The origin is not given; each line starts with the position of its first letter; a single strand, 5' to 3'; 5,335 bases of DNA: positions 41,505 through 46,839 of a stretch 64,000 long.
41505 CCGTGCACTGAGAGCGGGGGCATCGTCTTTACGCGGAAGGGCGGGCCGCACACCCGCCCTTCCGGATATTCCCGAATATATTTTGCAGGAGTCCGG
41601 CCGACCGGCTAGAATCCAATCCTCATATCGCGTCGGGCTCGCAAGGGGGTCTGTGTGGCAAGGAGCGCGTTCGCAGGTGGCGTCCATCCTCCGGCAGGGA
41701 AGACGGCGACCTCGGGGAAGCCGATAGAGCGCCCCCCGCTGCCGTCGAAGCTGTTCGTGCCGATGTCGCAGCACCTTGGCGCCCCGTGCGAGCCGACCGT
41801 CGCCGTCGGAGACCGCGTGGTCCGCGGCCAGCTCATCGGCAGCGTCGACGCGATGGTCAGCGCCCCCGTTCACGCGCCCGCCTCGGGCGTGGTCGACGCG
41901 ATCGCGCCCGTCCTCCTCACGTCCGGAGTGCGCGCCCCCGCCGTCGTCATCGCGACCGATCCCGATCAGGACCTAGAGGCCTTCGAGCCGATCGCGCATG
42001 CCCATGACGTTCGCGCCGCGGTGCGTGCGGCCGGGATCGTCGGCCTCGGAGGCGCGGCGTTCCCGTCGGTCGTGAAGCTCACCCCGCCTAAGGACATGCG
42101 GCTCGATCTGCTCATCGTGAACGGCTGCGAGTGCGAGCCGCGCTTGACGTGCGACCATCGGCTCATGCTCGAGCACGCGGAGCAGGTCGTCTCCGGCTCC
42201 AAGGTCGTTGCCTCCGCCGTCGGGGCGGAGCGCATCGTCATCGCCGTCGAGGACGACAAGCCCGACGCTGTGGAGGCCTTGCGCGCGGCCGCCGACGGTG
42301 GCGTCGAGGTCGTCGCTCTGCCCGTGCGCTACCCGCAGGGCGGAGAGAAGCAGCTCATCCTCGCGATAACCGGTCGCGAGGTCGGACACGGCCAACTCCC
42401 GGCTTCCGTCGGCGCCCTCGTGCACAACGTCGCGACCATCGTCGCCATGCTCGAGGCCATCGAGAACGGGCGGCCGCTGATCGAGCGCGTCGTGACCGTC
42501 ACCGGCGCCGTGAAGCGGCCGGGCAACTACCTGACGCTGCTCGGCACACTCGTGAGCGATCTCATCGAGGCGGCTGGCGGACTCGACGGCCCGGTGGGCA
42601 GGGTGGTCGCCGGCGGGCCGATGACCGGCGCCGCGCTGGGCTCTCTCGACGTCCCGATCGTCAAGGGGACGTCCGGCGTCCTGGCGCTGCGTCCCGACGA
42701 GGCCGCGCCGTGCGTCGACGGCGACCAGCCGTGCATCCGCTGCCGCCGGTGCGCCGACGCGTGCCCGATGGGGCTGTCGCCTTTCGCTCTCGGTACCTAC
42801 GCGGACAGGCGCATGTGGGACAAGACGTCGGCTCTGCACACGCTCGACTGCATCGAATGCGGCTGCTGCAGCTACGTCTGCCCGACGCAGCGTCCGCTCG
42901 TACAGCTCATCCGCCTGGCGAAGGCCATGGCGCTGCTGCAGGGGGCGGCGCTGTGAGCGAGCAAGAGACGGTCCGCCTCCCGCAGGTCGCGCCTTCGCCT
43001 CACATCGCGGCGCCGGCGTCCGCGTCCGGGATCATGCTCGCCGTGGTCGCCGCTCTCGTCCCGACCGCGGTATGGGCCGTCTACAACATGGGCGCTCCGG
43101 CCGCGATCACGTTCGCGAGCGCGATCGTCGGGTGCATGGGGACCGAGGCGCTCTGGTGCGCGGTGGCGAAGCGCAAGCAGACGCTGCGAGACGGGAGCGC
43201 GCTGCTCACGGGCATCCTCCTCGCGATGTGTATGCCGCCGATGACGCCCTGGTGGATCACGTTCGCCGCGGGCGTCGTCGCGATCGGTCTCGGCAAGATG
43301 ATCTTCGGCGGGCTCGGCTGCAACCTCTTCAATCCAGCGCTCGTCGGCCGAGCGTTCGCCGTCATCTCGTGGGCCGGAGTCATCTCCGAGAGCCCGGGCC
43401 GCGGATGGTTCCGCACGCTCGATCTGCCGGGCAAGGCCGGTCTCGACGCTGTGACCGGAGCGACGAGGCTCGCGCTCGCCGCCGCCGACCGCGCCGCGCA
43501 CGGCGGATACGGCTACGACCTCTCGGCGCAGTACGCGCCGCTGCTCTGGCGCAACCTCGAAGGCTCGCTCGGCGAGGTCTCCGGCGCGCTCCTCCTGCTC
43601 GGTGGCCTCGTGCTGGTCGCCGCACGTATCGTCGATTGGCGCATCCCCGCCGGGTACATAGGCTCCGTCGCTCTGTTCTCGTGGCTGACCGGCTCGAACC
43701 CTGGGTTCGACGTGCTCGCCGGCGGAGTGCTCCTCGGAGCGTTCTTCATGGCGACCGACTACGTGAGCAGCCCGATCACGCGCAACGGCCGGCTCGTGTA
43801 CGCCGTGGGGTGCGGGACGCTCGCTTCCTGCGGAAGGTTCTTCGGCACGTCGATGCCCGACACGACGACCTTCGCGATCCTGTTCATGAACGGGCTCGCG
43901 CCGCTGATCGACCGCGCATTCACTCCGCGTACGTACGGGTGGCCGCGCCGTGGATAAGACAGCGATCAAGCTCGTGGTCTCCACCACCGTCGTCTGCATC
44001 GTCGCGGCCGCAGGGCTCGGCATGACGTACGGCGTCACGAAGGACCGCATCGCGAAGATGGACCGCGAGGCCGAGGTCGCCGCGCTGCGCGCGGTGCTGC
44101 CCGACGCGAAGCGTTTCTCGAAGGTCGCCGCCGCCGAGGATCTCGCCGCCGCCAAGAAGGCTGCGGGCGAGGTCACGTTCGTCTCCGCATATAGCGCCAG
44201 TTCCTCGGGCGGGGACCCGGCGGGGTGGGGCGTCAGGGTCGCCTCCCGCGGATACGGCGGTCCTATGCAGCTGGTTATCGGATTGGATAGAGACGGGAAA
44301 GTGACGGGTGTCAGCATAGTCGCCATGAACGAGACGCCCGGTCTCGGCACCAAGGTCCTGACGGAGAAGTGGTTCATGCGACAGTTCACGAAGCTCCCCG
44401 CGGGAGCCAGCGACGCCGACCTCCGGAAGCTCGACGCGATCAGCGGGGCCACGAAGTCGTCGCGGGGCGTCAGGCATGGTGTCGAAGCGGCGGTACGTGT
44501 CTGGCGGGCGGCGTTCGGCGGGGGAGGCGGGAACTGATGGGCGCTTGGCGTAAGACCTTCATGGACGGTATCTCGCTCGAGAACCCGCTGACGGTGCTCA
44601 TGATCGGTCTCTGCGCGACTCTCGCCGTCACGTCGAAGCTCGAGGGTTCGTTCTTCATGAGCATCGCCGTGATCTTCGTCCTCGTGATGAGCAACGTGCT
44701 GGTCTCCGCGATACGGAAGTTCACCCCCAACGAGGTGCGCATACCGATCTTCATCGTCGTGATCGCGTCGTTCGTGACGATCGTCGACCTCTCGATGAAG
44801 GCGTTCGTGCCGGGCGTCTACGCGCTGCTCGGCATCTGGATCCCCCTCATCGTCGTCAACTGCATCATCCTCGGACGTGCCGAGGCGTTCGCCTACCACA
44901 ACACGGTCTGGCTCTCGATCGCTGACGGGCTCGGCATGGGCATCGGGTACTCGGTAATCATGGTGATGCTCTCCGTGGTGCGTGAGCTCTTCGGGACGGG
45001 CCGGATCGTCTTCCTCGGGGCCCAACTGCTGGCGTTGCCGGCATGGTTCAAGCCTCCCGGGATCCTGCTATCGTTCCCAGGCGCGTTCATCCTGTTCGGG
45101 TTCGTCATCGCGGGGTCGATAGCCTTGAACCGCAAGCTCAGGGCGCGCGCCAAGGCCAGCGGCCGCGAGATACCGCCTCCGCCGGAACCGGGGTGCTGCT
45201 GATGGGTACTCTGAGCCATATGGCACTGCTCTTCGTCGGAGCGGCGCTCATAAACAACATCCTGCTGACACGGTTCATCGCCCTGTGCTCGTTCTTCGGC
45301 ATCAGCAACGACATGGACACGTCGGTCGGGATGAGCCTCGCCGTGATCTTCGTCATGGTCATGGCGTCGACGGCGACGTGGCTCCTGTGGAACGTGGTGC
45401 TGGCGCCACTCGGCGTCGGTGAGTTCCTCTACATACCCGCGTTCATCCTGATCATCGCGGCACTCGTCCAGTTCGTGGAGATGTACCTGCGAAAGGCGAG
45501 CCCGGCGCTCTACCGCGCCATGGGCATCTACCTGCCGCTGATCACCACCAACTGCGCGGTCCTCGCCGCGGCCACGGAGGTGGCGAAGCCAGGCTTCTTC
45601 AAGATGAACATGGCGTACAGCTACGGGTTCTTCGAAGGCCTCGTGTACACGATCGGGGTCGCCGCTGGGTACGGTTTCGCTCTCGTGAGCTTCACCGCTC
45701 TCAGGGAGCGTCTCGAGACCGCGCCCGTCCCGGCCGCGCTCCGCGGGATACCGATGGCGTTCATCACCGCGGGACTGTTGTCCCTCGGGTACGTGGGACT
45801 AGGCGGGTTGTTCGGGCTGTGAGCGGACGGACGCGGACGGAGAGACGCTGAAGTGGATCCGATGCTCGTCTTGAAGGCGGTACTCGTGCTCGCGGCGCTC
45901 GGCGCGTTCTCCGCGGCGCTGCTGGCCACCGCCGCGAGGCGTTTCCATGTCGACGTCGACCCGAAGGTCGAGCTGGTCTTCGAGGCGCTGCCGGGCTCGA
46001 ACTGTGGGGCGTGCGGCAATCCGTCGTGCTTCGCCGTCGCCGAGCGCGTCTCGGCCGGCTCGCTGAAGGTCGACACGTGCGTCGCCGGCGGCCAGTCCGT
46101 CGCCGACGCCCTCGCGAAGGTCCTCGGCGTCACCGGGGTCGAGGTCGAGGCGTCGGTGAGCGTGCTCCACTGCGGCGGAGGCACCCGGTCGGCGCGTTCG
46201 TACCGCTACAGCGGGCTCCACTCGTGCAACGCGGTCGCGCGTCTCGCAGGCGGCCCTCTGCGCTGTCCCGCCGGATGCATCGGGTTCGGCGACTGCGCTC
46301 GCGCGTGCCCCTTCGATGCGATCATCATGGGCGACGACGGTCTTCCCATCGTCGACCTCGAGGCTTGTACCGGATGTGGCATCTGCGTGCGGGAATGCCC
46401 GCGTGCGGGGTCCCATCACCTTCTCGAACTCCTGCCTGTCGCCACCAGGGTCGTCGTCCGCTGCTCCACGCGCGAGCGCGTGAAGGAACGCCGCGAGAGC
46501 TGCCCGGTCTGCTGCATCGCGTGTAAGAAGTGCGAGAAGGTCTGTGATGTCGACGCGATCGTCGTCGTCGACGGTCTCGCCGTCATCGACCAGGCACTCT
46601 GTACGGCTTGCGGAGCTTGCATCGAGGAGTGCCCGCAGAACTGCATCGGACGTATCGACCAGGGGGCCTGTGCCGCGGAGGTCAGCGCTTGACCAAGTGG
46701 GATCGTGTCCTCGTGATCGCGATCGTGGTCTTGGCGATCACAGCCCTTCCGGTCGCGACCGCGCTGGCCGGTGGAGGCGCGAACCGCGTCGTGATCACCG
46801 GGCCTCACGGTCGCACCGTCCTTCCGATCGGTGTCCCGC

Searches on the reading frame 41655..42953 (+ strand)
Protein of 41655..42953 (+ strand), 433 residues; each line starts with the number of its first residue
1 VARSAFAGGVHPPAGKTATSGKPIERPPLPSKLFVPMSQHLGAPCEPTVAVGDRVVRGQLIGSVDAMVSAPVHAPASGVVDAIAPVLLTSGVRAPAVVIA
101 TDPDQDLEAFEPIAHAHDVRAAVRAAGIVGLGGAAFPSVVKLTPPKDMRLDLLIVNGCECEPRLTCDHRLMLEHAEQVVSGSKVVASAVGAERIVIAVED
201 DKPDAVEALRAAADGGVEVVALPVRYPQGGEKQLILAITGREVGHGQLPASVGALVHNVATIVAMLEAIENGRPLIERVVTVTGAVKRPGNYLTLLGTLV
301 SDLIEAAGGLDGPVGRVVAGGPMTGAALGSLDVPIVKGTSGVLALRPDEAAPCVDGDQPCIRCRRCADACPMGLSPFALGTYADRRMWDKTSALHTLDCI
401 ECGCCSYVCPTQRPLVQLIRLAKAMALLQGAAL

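Call 27: search_protein_families(library=pfam, proteins=[window:41655-42953:+], max_evalue=0.001)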
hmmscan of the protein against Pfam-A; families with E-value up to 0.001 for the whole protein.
window:41655-42953:+ (433 aa): 10 families
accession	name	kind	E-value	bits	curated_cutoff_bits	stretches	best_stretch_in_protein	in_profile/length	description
PF01512.22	Complex1_51K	-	3.5e-48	163.7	31.2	1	123-264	1-147/150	Nuo51 FMN-binding domain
PF13375.12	RnfC_N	-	1.2e-33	115.5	25.6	1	5-102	2-99/101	RnfC Barrel sandwich hybrid domain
PF10531.15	SLBB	-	6.1e-12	45.6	27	1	279-325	1-53/55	SLBB domain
PF12838.12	Fer4_7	-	9.2e-08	32.9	27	1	360-412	2-51/52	4Fe-4S dicluster domain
PF13237.11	Fer4_10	-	2.9e-06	27.6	25.5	1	357-410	6-53/53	4Fe-4S dicluster domain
PF13187.11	Fer4_9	-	6.9e-06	26.4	27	1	360-412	2-50/52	4Fe-4S dicluster domain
PF00037.32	Fer4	-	6.7e-05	23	21.1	0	360-373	8-21/24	4Fe-4S binding domain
PF14697.11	Fer4_21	-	0.00015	22.3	35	1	358-412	6-54/59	4Fe-4S dicluster domain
PF13183.11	Fer4_8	-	0.00028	21.8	27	0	359-411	4-66/68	4Fe-4S dicluster domain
PF12797.12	Fer4_2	-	0.00044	20.5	24.5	0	357-371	7-21/22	4Fe-4S binding domain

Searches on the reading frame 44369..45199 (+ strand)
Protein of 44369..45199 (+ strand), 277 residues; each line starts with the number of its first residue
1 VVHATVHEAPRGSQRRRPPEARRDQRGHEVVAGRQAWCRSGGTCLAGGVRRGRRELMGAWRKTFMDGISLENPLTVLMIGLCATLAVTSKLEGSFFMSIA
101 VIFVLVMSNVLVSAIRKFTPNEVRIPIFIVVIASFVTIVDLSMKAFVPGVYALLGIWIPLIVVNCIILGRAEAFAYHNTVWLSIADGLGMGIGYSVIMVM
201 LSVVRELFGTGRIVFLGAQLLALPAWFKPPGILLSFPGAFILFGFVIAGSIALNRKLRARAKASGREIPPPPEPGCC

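Call 28: search_protein_families(library=pfam, proteins=[window:44369-45199:+], max_evalue=0.001)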
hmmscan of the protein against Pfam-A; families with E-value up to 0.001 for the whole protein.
window:44369-45199:+ (277 aa): 1 family
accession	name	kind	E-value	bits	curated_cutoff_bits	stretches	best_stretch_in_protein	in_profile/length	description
PF02508.19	Rnf-Nqr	-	1.2e-56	192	23.8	1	62-247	3-174/174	Rnf-Nqr subunit, membrane protein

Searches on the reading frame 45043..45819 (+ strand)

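Call 28: search_protein_families(library=pfam, proteins=[window:45043-45819:+], max_evalue=0.001)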
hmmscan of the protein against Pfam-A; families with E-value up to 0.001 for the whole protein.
window:45043-45819:+ (259 aa): 1 family
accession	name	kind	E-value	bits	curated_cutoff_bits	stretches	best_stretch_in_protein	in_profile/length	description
PF02508.19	Rnf-Nqr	-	1e-46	159.6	23.8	1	62-256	3-173/174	Rnf-Nqr subunit, membrane protein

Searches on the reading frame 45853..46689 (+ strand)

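Call 28: search_protein_families(library=pfam, proteins=[window:45853-46689:+], max_evalue=0.001)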
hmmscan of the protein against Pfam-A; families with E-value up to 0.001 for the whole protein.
window:45853-46689:+ (279 aa): 9 families
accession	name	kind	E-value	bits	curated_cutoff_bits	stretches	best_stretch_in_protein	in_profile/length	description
PF00037.32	Fer4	-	1.7e-14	53.4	21.1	2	244-265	2-23/24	4Fe-4S binding domain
PF13187.11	Fer4_9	-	1.5e-11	44.6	27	2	142-184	2-49/52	4Fe-4S dicluster domain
PF14697.11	Fer4_21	-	3.8e-11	43.4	35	2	141-183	7-52/59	4Fe-4S dicluster domain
PF04060.18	FeS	-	1.7e-10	40.9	23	1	46-77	1-32/33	Putative Fe-S cluster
PF12837.12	Fer4_6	-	1.7e-09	37.6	25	1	165-184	2-21/24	4Fe-4S binding domain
PF12838.12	Fer4_7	-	2.2e-09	38.1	27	1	142-184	2-50/52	4Fe-4S dicluster domain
PF12797.12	Fer4_2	-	3.8e-08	33.2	24.5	2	165-183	3-21/22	4Fe-4S binding domain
PF13237.11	Fer4_10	-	1.9e-07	31.3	25.5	1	139-183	6-53/53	4Fe-4S dicluster domain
PF25160.1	LdpA_Fe-S-bd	-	0.00079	19.6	27.6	0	138-184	1-40/49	LdpA Fe-S cluster-binding domain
